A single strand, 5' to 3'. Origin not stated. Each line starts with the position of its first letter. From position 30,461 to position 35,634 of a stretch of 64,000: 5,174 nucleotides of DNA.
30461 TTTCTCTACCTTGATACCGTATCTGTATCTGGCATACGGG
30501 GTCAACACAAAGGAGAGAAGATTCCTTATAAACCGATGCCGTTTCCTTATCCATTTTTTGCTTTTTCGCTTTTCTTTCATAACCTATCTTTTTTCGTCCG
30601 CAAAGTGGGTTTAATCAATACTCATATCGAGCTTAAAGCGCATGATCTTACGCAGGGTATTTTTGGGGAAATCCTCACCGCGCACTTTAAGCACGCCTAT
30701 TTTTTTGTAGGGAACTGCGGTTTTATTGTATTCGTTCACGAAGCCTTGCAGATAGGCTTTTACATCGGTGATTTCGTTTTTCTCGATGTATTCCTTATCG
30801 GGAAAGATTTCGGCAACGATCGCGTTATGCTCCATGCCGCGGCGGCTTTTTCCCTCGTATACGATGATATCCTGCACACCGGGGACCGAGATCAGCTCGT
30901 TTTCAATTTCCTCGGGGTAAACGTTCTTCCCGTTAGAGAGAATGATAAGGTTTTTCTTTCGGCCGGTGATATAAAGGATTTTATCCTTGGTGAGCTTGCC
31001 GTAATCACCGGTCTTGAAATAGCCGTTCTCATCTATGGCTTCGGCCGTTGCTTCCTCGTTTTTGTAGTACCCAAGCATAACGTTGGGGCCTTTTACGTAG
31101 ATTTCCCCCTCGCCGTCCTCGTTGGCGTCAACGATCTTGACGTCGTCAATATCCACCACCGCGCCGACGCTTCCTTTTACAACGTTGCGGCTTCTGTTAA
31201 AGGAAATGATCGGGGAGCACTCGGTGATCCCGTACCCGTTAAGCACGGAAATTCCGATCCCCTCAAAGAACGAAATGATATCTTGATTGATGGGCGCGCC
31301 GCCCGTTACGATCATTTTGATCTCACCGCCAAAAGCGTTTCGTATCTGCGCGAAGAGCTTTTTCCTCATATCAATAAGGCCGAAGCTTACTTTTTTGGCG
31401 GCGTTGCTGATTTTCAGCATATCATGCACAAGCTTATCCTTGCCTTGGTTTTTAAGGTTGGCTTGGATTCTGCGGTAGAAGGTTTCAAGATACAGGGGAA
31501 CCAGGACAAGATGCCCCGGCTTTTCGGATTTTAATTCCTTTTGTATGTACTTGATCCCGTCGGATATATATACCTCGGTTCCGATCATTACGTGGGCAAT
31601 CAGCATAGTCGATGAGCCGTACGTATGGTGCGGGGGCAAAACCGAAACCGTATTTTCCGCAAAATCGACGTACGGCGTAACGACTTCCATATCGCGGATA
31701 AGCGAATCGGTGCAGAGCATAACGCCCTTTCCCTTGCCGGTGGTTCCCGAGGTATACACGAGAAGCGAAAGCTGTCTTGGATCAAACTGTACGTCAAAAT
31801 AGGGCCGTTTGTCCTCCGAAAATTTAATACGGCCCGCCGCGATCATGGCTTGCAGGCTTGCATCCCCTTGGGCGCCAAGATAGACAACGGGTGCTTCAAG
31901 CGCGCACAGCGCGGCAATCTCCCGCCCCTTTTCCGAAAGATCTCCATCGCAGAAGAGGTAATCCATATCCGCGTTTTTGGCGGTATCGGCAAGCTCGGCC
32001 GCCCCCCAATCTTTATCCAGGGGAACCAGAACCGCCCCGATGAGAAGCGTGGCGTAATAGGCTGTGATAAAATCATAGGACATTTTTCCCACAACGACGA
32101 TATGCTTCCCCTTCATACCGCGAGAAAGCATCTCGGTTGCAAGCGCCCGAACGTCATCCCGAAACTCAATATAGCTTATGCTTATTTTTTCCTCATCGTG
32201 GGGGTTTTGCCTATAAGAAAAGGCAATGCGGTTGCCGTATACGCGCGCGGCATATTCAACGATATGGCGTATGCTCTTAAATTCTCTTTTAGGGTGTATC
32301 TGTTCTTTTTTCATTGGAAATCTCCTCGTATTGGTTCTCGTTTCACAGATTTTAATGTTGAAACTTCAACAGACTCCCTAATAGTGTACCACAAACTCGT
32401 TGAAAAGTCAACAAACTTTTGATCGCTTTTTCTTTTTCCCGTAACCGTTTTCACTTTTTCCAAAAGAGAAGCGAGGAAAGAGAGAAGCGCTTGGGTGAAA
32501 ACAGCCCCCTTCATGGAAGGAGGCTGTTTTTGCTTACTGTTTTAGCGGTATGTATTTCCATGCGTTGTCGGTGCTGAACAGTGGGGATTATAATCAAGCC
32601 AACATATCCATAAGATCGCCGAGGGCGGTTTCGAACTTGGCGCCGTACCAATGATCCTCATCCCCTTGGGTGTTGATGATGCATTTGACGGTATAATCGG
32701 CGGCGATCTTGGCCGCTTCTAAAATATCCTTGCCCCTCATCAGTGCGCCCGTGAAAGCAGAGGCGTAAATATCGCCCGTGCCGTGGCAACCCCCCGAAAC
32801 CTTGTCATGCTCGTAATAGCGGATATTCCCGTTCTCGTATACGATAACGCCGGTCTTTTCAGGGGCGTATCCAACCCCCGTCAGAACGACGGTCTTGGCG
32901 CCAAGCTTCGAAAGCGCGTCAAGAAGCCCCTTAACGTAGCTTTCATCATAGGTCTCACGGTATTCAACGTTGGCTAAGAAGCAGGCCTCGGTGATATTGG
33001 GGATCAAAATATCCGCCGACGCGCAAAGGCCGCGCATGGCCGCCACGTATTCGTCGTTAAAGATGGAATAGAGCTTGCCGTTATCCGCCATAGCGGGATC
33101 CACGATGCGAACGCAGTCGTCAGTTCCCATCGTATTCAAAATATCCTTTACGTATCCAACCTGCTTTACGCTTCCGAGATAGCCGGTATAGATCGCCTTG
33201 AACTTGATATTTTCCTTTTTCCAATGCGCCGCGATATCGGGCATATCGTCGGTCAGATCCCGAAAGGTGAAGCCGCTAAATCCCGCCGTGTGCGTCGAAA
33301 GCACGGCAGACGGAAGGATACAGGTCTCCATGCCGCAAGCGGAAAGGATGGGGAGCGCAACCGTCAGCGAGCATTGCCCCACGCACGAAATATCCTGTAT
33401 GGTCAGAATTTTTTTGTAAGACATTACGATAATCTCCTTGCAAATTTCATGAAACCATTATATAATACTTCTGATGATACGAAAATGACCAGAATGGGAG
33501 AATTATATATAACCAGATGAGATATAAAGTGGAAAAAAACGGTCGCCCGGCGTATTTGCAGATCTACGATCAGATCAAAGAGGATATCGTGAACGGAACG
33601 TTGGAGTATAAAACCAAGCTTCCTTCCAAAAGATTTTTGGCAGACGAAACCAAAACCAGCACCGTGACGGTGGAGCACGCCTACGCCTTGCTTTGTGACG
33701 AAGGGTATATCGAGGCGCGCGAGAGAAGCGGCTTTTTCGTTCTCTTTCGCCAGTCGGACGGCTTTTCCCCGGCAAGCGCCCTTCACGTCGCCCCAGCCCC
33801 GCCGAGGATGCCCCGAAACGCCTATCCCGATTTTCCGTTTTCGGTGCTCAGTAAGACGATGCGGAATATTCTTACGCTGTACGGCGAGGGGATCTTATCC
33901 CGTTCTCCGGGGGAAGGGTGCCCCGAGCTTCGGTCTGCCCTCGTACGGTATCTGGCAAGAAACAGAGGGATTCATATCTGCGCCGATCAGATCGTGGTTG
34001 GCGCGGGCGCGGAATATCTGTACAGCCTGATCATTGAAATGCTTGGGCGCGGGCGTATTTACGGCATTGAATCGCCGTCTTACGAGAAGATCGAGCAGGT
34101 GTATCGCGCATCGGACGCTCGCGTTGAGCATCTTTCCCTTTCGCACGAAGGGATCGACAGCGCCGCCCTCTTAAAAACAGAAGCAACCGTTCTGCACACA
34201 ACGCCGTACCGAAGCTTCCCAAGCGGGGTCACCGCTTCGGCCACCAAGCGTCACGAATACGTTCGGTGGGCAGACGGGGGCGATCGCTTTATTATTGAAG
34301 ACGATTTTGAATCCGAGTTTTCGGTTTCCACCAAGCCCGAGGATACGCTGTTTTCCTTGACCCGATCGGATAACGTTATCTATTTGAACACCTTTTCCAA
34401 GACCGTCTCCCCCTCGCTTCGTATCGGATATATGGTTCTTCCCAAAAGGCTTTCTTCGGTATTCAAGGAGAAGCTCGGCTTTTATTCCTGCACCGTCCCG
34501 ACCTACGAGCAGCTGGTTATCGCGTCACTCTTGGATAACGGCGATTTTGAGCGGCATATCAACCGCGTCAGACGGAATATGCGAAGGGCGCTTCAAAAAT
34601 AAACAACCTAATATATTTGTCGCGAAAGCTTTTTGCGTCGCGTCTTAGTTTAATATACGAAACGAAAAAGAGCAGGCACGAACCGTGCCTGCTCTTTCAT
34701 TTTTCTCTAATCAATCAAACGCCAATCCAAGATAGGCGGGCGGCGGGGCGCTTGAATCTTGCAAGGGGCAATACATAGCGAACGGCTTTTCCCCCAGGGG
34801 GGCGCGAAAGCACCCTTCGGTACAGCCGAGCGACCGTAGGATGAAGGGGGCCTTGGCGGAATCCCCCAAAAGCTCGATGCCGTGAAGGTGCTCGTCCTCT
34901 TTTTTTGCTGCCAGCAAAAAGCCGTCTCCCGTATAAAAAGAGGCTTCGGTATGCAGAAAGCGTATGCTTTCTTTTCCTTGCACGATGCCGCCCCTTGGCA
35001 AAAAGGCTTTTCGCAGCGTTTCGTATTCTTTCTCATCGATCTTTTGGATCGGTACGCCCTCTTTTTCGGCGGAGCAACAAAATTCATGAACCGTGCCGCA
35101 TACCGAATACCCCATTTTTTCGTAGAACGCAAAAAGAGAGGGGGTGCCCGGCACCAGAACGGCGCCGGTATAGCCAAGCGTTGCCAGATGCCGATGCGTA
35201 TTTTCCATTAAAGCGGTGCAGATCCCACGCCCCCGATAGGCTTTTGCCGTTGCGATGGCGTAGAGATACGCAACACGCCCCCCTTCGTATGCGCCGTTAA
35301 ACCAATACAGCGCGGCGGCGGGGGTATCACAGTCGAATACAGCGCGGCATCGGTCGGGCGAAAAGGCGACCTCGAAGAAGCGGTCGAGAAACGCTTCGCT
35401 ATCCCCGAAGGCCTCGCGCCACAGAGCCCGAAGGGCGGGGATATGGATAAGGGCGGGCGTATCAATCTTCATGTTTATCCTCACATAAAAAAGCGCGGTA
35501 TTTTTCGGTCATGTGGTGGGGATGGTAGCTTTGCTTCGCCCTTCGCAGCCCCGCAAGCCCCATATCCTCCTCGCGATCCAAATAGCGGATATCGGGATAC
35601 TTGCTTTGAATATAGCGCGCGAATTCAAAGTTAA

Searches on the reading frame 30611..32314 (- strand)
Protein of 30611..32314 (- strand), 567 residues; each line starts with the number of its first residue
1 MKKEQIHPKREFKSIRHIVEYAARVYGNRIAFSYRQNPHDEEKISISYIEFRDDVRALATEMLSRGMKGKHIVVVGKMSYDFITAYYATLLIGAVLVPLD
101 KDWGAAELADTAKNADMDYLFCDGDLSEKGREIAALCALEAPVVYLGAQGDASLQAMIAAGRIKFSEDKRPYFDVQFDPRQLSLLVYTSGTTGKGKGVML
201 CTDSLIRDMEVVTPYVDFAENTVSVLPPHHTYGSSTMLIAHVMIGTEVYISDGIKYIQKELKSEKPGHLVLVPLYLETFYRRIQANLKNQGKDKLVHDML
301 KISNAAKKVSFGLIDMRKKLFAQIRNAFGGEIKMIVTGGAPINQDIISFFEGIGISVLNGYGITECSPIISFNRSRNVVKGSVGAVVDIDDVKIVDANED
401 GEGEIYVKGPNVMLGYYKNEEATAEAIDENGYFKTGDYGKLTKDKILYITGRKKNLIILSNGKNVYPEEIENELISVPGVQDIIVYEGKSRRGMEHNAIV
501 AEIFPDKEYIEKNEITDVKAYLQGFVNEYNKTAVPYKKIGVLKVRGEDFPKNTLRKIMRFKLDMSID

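Call 7: search_protein_families(library=pfam, proteins=[window:30611-32314:-], max_evalue=0.01)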
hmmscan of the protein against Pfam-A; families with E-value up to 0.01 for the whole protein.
window:30611-32314:- (567 aa): 2 families
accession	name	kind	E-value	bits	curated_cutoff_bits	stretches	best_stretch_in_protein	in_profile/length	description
PF00501.34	AMP-binding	-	6.9e-61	206.6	29.9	1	20-417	2-384/384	AMP-binding enzyme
PF23562.2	AMP-binding_C_3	-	0.0095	16.8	20.8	0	455-540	2-81/124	AMP-binding enzyme C-terminal domain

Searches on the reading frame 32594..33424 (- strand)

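Call 33: search_protein_families(library=pfam, proteins=[window:32594-33424:-], max_evalue=0.000001)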
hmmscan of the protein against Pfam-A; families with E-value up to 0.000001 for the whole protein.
window:32594-33424:- (276 aa): 2 families
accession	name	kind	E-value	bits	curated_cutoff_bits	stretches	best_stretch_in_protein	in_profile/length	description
PF08543.17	Phos_pyr_kin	-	1.1e-22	81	27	1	71-251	57-234/246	Phosphomethylpyrimidine kinase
PF00294.29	PfkB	-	5.2e-07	29.7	25.8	1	128-242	175-283/302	pfkB family carbohydrate kinase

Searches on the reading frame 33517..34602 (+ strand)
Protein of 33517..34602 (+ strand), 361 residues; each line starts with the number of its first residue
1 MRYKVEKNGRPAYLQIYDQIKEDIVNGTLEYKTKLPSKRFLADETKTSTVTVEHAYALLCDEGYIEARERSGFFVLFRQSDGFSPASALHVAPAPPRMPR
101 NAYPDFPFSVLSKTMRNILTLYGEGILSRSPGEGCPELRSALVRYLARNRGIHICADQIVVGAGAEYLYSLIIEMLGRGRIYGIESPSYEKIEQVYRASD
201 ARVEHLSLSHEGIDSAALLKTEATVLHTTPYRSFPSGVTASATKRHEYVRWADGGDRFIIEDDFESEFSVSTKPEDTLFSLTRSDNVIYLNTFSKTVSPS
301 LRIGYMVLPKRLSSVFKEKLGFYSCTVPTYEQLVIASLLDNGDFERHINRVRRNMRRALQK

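Call 33: search_protein_families(library=pfam, proteins=[window:33517-34602:+], max_evalue=0.000001)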
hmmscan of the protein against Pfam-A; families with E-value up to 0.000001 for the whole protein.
window:33517-34602:+ (361 aa): 2 families
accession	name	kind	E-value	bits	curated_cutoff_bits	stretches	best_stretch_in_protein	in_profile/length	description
PF00392.27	GntR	-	3.5e-15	55.9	27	1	13-75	2-64/64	Bacterial regulatory proteins, gntR family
PF00155.27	Aminotran_1_2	-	1.1e-11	45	19.7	1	102-350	10-271/361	Aminotransferase class I and II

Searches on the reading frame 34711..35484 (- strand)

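Call 33: search_protein_families(library=pfam, proteins=[window:34711-35484:-], max_evalue=0.000001)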
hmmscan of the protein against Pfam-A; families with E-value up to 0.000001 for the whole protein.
window:34711-35484:- (257 aa): 4 families
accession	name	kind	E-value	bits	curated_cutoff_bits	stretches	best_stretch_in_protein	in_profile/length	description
PF13527.13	Acetyltransf_9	-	4e-12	46.7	25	1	15-128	10-126/127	Acetyltransferase (GNAT) domain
PF00583.31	Acetyltransf_1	-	1.9e-08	35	20.7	1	36-126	24-116/116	Acetyltransferase (GNAT) family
PF13508.13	Acetyltransf_7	-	6e-08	33.4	27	1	65-127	26-83/84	Acetyltransferase (GNAT) domain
PF13673.13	Acetyltransf_10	-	7.1e-07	29.7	23.6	0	73-134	53-115/128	Acetyltransferase (GNAT) domain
